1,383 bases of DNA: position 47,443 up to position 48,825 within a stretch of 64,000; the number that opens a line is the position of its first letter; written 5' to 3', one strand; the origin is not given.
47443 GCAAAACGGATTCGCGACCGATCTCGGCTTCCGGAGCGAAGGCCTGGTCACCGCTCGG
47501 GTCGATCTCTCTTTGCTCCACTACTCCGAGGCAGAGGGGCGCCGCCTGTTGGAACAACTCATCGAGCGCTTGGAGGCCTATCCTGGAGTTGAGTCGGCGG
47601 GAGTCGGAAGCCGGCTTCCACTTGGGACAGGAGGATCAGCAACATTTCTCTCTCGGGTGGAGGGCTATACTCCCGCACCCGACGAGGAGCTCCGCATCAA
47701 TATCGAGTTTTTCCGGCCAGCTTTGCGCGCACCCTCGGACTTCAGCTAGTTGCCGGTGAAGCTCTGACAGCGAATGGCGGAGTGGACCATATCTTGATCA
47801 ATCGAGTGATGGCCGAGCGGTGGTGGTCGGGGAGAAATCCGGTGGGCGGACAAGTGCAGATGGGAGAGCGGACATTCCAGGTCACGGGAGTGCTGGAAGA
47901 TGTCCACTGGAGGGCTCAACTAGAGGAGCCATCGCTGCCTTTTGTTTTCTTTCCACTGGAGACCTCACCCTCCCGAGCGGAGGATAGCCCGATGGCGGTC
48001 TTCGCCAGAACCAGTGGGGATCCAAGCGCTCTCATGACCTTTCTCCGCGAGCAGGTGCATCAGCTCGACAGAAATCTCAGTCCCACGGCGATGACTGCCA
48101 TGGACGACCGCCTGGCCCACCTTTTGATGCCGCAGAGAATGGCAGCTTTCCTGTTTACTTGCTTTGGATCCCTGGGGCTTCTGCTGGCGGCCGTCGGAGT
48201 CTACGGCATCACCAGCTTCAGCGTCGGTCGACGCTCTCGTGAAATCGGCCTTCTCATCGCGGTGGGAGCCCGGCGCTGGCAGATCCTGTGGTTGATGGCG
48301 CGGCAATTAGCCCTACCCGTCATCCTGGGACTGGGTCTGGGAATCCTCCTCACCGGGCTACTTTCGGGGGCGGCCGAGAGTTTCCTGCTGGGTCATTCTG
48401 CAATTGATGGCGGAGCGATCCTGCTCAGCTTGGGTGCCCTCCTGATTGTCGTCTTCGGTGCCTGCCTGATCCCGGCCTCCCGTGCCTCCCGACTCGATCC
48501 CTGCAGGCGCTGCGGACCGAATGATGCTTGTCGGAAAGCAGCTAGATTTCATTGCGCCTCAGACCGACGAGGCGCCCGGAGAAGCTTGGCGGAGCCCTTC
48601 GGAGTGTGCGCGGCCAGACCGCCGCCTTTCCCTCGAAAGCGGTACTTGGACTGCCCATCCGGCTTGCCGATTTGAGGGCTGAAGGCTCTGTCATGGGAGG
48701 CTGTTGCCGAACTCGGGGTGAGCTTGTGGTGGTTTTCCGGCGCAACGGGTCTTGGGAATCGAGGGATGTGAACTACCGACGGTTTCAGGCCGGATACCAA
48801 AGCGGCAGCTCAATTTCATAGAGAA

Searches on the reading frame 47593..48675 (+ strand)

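Call 55: search_protein_families(library=pfam, proteins=[window:47593-48675:+], max_evalue=0.001)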
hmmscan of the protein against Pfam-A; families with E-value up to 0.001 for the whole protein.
window:47593-48675:+ (360 aa): 2 families
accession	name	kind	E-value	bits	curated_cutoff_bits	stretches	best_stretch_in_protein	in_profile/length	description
PF02687.27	FtsX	-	1.5e-16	61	25.5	1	191-303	3-120/120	FtsX-like permease C-terminal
PF12704.14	MacB_PCD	-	1e-06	29.7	27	1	35-137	88-190/207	MacB-like periplasmic core domain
